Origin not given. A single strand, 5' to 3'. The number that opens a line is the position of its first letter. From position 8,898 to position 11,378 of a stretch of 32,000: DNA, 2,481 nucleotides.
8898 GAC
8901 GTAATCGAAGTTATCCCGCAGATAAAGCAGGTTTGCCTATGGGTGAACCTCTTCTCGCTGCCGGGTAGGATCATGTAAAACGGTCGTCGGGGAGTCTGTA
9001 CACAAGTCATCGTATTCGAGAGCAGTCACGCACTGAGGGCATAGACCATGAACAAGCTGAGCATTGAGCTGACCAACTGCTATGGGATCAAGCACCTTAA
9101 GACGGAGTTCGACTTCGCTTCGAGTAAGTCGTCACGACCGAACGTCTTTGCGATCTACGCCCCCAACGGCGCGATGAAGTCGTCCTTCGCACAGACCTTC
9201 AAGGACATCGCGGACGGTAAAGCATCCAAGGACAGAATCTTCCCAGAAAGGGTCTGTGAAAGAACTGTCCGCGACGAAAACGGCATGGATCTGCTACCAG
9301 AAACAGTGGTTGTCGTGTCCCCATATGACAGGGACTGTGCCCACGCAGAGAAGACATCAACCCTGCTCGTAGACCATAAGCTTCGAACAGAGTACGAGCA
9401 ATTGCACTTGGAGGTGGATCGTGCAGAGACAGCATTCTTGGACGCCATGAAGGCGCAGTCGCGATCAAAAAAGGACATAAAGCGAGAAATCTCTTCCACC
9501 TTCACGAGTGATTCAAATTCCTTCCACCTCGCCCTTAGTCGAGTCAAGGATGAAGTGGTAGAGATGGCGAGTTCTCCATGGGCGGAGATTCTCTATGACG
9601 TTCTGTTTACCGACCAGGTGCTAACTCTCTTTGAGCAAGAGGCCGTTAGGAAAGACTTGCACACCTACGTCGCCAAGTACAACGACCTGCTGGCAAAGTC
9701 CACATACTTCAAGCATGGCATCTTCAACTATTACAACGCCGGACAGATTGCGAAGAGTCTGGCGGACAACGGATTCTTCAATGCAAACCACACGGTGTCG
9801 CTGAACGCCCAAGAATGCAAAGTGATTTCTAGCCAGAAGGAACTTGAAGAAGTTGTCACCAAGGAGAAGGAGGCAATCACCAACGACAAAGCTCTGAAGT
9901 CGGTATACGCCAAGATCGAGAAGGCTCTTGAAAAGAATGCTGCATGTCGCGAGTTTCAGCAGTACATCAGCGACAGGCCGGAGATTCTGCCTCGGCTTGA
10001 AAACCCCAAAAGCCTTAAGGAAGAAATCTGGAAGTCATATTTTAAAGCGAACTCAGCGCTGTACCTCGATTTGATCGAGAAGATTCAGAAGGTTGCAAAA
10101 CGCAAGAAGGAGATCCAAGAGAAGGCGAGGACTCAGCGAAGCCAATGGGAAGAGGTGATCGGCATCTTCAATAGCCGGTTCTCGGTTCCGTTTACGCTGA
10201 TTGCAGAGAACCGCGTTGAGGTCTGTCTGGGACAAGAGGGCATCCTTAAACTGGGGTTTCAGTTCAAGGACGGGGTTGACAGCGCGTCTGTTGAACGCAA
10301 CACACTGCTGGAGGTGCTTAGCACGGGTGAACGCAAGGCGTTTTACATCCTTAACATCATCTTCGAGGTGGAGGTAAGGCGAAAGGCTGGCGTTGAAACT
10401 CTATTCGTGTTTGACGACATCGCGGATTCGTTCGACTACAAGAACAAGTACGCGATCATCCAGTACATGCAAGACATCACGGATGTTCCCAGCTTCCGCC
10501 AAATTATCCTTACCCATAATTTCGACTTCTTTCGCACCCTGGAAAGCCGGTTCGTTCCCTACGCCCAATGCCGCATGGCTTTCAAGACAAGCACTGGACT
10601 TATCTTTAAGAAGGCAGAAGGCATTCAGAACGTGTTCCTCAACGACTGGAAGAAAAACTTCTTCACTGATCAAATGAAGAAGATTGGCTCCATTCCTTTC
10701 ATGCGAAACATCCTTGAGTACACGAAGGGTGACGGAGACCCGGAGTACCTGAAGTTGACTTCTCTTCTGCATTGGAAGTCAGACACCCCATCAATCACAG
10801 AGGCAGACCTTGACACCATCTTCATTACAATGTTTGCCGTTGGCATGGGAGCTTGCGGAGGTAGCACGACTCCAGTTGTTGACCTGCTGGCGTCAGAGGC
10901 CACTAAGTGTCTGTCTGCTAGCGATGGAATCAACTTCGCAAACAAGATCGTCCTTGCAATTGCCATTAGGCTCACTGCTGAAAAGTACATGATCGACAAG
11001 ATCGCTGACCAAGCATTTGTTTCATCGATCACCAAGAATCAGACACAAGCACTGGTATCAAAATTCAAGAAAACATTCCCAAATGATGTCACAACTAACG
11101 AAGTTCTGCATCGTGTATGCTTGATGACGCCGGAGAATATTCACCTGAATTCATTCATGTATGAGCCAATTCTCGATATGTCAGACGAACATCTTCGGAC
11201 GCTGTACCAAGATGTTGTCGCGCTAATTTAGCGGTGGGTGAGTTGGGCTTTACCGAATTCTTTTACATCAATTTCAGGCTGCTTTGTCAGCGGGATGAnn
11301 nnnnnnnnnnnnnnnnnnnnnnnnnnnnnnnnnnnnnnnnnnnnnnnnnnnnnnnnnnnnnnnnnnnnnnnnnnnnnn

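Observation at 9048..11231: Orphan PrrC/RloC-architecture ATPase between housekeeping genes: candidate single-gene defence/abortive-infection module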

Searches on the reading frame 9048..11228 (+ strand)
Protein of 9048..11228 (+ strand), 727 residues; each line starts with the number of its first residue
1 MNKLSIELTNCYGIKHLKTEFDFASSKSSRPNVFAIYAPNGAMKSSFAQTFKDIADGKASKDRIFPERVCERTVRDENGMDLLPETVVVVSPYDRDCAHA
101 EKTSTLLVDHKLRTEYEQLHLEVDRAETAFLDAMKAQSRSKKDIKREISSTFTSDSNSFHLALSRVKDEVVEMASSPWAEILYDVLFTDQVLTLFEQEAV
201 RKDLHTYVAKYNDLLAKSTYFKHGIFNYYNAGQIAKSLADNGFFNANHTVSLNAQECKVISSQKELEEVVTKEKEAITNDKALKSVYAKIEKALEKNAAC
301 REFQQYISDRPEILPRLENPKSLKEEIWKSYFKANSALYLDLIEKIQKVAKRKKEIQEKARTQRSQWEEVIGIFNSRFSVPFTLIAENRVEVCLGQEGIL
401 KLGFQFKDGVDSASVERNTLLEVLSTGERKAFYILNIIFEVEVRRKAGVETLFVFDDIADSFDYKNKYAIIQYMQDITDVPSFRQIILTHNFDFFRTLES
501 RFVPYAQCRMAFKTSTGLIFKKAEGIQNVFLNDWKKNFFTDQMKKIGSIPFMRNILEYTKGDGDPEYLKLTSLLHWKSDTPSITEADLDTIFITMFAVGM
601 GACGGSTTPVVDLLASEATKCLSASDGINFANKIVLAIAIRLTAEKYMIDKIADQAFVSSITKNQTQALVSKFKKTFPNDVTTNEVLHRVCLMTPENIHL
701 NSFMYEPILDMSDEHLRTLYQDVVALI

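Call 3: search_protein_families(library=pfam, proteins=[window:9048-11228:+], max_evalue=1)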
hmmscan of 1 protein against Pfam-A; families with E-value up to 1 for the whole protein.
window:9048-11228:+ (727 aa): 4 families
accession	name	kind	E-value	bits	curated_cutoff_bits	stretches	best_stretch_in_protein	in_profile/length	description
PF02463.25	SMC_N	-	0.00095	19.1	40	1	246-497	135-204/220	RecF/RecN/SMC N terminal domain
PF08414.16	NADPH_Ox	-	0.034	14.9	27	0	613-665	46-98/101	Respiratory burst NADPH oxidase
PF18128.7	HydF_dimer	-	0.042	14.4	23.4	1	646-703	32-90/99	Hydrogen maturase F dimerization domain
PF11918.13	Peptidase_S41_N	-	0.075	13.6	26.6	1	253-333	51-124/129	N-terminal domain of Peptidase_S41 in eukaryotic IRBP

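Call 4: search_protein_families(library=padloc, proteins=[window:9048-11228:+], max_evalue=1)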
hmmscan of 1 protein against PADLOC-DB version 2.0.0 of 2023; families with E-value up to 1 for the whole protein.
window:9048-11228:+ (727 aa): 1 family
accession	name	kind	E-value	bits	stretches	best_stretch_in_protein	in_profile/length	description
PDLC05023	PDC-S46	-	6e-267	886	1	1-726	1-718/719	-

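Call 5: search_protein_families(library=ncbifam, proteins=[window:9048-11228:+], max_evalue=1)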
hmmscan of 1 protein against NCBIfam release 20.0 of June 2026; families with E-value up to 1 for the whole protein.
window:9048-11228:+ (727 aa): 4 families
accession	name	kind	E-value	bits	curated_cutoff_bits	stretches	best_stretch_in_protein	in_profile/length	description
TIGR00611.2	recf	equivalog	0.00017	20.8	172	1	417-477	268-330/339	DNA replication/repair protein RecF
NF007027.0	PRK09493.1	equivalog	0.038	13.3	379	1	451-514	156-218/240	glutamine ABC transporter ATP-binding protein GlnQ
TIGR04521.1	ECF_ATPase_2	equivalog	0.042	12.9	330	1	452-547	165-260/279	energy-coupling factor transporter ATPase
NF010171.0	PRK13652.1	equivalog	0.11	11.5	476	0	27-75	26-74/277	cobalt transporter ATP-binding subunit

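Call 7: find_homologous_proteins(query=window:9048-11228:+)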
Query window:9048-11228:+ (727 aa): 7588 proteins with E <= 0.001 among 8000 candidates; the best 120 are listed.
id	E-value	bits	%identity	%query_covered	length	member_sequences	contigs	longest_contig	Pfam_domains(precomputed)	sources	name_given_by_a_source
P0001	1.4e-287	974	61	100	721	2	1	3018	PF02463.26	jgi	-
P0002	4.1e-287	972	60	100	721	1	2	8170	PF02463.26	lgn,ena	-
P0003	8.3e-286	968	62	97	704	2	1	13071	PF02463.26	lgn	-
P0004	9.9e-286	968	61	100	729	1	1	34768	PF02463.26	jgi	-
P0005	1.1e-285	968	61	100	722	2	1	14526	-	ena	-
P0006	1.4e-285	967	60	100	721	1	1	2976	PF02463.26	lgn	-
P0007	4.0e-285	966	60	100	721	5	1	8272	PF02463.26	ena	-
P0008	4.0e-285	966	61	100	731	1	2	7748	PF02463.26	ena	-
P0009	5.1e-285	965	61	100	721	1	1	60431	PF02463.26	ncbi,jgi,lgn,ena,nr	ncbi:MAG: hypothetical protein M0P70_04830 [Desulfobulbaceae bacterium]|nr:hypothetical protein [Des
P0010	1.6e-284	964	61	100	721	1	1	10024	PF02463.26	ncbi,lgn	-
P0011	1.9e-284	963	61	100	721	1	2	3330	PF02463.26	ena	-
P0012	2.3e-284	963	61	100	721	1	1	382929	PF02463.26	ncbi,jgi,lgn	ncbi:MAG TPA: hypothetical protein VGN17_04840 [Bryobacteraceae bacterium]|jgi:ABC-type Mn2+/Zn2+ tr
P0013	2.7e-284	963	61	100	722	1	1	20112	PF02463.26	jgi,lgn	-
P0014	4.4e-284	962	61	100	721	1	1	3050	PF02463.26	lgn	-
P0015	5.2e-284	962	61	100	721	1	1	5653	PF02463.26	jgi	-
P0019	9.2e-284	961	60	100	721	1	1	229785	PF02463.26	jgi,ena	-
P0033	7.2e-283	958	60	100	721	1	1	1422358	PF02463.26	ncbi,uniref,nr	ncbi:phage infection protein [Dehalococcoides mccartyi]|uniref:phage infection protein n=1 Tax=Dehal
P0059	1.5e-281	954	60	100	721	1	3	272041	PF02463.26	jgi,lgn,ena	-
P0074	1.4e-280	951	60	100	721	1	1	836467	PF02463.26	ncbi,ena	-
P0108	1.1e-278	944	59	100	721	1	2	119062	PF02463.26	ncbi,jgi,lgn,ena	jgi:ABC-type Mn2+/Zn2+ transport system ATPase subunit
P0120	4.1e-278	942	59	100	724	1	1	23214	PF02463.26,PF13166.13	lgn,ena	-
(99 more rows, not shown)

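Call 8: search_solved_structures(query=window:9048-11228:+, max_evalue=1, show_alignments=2)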
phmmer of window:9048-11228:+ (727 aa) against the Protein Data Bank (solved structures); distinct sequences matched with E-value up to 1: 0.

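Call 16: find_encoding_contigs(protein=P0033, flank=10000, max_places=3)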
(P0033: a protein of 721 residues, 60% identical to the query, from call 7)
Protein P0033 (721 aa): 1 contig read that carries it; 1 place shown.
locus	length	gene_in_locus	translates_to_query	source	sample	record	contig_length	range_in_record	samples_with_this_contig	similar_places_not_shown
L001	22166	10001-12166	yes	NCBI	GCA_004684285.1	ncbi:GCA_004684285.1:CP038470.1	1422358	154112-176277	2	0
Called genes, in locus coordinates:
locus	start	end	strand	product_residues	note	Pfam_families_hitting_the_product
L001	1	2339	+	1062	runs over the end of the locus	PF13091:PLDc_2, PF00270:DEAD (faint), PF04851:ResIII (faint), PF00176:SNF2-rel_dom (weak), PF00271:Helicase_C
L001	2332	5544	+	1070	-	PF02384:N6_Mtase (faint), PF20473:MmeI_Mtase (weak), PF07669:Eco57I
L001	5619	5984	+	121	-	-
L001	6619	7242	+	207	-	-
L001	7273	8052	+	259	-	-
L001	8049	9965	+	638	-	PF06508:QueC (faint), PF18742:DpnII-MboI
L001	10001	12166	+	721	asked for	PF02463:SMC_N (weak)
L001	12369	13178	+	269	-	-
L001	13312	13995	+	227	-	-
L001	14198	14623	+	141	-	-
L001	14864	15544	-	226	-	PF00072:Response_reg, PF00486:Trans_reg_C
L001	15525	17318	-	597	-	PF00512:HisKA, PF02518:HATPase_c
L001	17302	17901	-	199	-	-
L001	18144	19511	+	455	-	PF12838:Fer4_7 (weak), PF13484:Fer4_16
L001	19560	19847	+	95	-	PF27193:VcrB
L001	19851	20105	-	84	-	-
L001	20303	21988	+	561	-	PF00270:DEAD, PF04851:ResIII, PF00271:Helicase_C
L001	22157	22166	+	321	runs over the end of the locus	PF03741:TerC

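Call 17: find_encoding_contigs(protein=P0012, flank=10000, max_places=2)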
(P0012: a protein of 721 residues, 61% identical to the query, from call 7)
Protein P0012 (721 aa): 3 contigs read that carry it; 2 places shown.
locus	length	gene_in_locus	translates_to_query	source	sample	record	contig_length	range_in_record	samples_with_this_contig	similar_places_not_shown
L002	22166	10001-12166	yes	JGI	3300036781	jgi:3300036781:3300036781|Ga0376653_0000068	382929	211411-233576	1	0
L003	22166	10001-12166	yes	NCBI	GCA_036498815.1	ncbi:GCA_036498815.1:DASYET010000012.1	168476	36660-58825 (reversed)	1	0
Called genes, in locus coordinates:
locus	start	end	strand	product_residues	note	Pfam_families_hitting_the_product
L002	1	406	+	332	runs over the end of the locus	-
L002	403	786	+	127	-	PF26406:DUF8104 (weak)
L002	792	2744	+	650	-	PF13401:AAA_22 (faint)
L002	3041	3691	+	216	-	PF02586:SRAP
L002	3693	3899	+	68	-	-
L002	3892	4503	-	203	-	PF17278:DUF5343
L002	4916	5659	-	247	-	-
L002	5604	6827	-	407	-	-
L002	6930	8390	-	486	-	-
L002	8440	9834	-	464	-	PF02518:HATPase_c (faint), PF25856:MPN635_N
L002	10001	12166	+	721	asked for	PF02463:SMC_N (weak)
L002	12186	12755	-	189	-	PF06114:Peptidase_M78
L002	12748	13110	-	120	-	PF01381:HTH_3, PF13560:HTH_31 (weak)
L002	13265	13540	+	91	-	PF14452:Multi_ubiq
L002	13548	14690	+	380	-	PF20590:DUF6791, PF00899:ThiF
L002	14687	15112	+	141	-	PF20137:BubE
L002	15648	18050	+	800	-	PF07944:Beta-AFase-like_GH127_cat, PF20736:Glyco_hydro127M, PF20737:Glyco_hydro127C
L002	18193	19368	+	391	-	PF00756:Esterase, PF02230:Abhydrolase_2 (weak)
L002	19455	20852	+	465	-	PF22244:GCE_fung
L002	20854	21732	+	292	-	PF01784:DUF34_NIF3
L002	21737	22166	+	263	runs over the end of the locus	PF01784:DUF34_NIF3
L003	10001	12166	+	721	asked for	PF02463:SMC_N (weak)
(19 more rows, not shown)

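Call 18: find_encoding_contigs(protein=P0074, flank=10000, max_places=2)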
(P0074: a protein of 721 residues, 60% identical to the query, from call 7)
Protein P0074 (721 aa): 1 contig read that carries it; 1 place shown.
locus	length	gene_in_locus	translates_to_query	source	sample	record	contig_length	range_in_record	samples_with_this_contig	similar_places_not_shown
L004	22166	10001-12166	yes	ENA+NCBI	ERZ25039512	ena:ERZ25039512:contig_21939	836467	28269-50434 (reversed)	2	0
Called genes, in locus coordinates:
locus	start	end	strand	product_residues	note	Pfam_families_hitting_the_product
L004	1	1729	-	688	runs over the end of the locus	PF05378:Hydant_A_N, PF01968:Hydantoinase_A, PF19278:Hydant_A_C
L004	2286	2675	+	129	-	-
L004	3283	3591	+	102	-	-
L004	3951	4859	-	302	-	PF01145:Band_7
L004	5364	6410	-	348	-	-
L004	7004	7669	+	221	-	PF00881:Nitroreductase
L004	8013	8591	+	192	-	PF01613:Flavin_Reduct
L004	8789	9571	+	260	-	PF01790:LGT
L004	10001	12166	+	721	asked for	PF02463:SMC_N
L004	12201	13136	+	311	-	PF13432:TPR_16 (weak), PF00515:TPR_1 (weak), PF07719:TPR_2, PF13424:TPR_12, PF12895:ANAPC3, PF13432:TPR_16 (weak), PF00515:TPR_1 (weak), PF07719:TPR_2 (weak), +11 more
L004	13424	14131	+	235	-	-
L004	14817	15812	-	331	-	-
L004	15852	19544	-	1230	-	PF02384:N6_Mtase, PF07669:Eco57I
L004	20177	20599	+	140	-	PF01451:LMWPc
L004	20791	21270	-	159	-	PF03073:TspO_MBR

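Call 22: search_protein_families(library=phrogs, proteins=[window:9048-11228:+], max_evalue=0.1)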
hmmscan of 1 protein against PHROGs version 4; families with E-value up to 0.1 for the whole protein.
window:9048-11228:+ (727 aa): 1 family
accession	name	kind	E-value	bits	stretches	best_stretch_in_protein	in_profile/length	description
phrog_38705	-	unknown function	7.4e-181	604.1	1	1-726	1-720/723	-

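Call 33: predict_structure(alignment_id=A1)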
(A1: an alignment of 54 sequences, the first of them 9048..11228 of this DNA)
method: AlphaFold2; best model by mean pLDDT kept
length: 727 residues; sequences in the alignment: 54
mean_pLDDT: 80.2   pTM: 0.52
mean pLDDT of the five models: 80.2, 79.1, 79.0, 78.3, 75.2
residues with pLDDT >= 90: 197; 70-90: 393; 50-70: 116; < 50: 21
segments of 3 or more residues with pLDDT < 50: 27-29, 97-99, 494-500, 700-704
pLDDT, mean of each block of 10 residues (from residue 1): 91 91 66 75 84 92 88 92 89 57 56 79 90 91 91 88 91 84 86 83 85 78 59 68 72 64 80 79 83 79 80 82 91 93 91 82 71 82 76 61 80 82 71 77 81 79 67 74 80 48 72 82 63 82 89 83 91 92 93 75 72 93 73 89 95 92 90 93 90 69 52 82 91
secondary structure, 60 per line:
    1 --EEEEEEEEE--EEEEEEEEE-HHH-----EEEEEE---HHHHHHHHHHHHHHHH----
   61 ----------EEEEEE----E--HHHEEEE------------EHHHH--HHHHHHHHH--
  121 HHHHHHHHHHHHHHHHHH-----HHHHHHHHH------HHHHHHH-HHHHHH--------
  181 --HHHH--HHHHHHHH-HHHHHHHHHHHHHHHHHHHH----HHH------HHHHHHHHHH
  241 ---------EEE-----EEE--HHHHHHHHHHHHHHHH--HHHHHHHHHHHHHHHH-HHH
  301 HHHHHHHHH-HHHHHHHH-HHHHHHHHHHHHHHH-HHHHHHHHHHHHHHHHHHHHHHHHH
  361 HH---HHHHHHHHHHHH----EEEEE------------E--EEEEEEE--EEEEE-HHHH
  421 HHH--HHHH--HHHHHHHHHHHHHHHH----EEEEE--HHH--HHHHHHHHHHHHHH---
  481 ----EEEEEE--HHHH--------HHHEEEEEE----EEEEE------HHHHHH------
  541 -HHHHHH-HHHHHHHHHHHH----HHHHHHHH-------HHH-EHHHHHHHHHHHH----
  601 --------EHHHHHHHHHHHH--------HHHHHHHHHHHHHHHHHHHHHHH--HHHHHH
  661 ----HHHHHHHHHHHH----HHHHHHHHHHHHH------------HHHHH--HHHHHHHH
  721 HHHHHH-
elements in order (helices of 4 or more, strands of 3 or more residues): E3-11 E14-22 E32-37 H41-56 E71-76 E87-90 H104-107 H110-118 H121-138 H144-152 H159-165 H167-172 H183-186 H189-196 H198-217 H231-240 E250-252 E258-260 H263-278 H281-296 H298-309 H311-318 H320-334 H336-362 H366-377 E382-386 E402-408 E411-415 H417-423 H426-429 H432-447 E452-456 H464-477 E485-490 H493-496 E508-513 E518-522 H529-534 H542-547 H549-560 H565-572 H585-596 H610-621 H630-652 H655-660 H665-676 H681-693 H706-710 H713-726

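Call 36: fold_search(model_id=the predicted structure, library=pdb)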
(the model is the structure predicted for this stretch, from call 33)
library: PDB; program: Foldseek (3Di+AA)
matches with E <= 10: 605; with E <= 0.001: 8
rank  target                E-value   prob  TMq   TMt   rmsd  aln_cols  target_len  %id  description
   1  5xei                  1.3e-06  1.00  0.27  0.35  20.5       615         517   12  Crystal structure of the Smc head domain with a coiled coil and joint derived from Pyrococcus yayanosii (released 2017-06-07)
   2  9e8z_C                7.7e-05  1.00  0.25  0.32  22.3       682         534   12  4-component structure of retron Ec83 (released 2025-07-02)
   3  9q9i_A                2.0e-04  1.00  0.25  0.35  22.2       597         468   13  Cryo-EM structure of human Mre11-Rad50-Nbs1 complex bound to DNA (released 2025-10-01)
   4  9q9m_A                2.6e-04  1.00  0.25  0.36  20.3       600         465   13  Cryo-EM structure of human Mre11-Rad50-Nbs1 (MRN) complex bound to DNA and telomeric factor TRF2 (released 2025-10-01)
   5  5da9_A                5.1e-04  1.00  0.23  0.35  19.5       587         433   11  ATP-gamma-S bound Rad50 from Chaetomium thermophilum in complex with the Rad50-binding domain of Mre11 (released 2016-03-02)
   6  9bi4_D                5.8e-04  1.00  0.26  0.38  18.2       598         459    9  cryo EM structure of dsDNA bound Mre11-Rad50 complex (released 2025-01-15)
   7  6qj1                  8.9e-04  1.00  0.22  0.35  18.6       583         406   10  Crystal structure of the C. thermophilum condensin Smc2 ATPase head (crystal from I) (released 2019-07-03)
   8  8eea_D                9.3e-04  1.00  0.24  0.35  24.8       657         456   12  Structure of E.coli Septu (PtuAB) complex (released 2023-12-27)
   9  9n69_B                1.1e-03  0.99  0.22  0.28  24.4       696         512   11  Structure of the retron IA complex with HNH nuclease in the "down" orientation (released 2025-04-23)
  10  8wjn_A                1.6e-03  0.99  0.22  0.29  21.2       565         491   13  Cryo-EM structure of 6-subunit Smc5/6 head region (released 2024-06-26)
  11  5dac_B                2.1e-03  1.00  0.23  0.34  22.2       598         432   10  ATP-gamma-S bound Rad50 from Chaetomium thermophilum in complex with DNA (released 2016-03-02)
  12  9n6b_A                2.1e-03  0.99  0.24  0.31  23.1       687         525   10  Structure of the retron IA complex with HNH nuclease in the "up" orientation (released 2025-04-23)
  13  9f5w_A                2.6e-03  0.99  0.23  0.30  23.7       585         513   13  Human condensin II - M18BP1 complex (released 2025-07-02)
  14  3thx_A                3.2e-03  0.57  0.11  0.10  25.0       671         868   10  Human MutSbeta complexed with an IDL of 3 bases (Loop3) and ADP (released 2011-12-21)
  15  9e8z_A                3.3e-03  0.99  0.25  0.33  25.2       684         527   11  4-component structure of retron Ec83 (released 2025-07-02)
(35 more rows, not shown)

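Call 43: search_protein_representatives(protein=window:9048-11228:+)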
Query: 727 residues. Proteins with E-value up to 0.001 (for the whole library): 1943; up to 1e-10: 1387; up to 1e-30: 804. The best 150 are listed.
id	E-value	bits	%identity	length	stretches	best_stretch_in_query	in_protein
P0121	2.7e-216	736.5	48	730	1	1-726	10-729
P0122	1.5e-208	710.9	49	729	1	1-723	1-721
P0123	7.4e-194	662.4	43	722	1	2-726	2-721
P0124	2.5e-191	654.0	44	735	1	1-724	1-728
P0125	3.4e-187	640.4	42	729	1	4-724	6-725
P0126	2.9e-186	637.3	45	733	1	2-726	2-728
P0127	1.4e-184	631.7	45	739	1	4-726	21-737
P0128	7.9e-183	625.9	45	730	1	1-726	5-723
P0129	7.4e-182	622.7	45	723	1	1-723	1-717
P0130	9.0e-178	609.2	44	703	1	43-726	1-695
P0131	3.4e-175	600.7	45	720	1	1-723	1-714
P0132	4.9e-174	596.9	45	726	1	1-724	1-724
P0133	6.1e-174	596.5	44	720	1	1-726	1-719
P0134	1.0e-173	595.8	49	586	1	1-579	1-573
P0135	1.6e-169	581.9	44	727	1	1-726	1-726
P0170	2.5e-145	502.0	37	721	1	1-725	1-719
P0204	1.7e-133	462.9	36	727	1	1-721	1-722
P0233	3.9e-126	438.6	35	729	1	1-725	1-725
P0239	2.8e-125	435.8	36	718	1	7-723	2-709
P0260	4.3e-121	421.9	36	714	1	9-719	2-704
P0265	7.7e-120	417.8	35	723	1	1-724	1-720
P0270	2.0e-118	413.1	35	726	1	4-726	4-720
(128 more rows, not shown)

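Call 49: search_dna_similar(query=window:9048-11228:+, collection=phages, mode=protein, max_rows=15)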
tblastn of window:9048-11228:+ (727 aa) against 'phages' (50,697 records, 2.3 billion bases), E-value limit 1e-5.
Records with a match: 1; places in all: 1; records where one place covers at least 80% of the query: 1.
Best place of each record, by identity: <60% 1.
By first word of the organism name: Bacteriophage 1.
By host as written in the record: - 1.
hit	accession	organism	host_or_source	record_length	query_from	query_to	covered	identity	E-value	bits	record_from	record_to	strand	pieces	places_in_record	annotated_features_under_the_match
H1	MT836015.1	Bacteriophage sp.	human fecal samples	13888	1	726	100%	40.2%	4e-144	472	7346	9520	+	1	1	record has no annotation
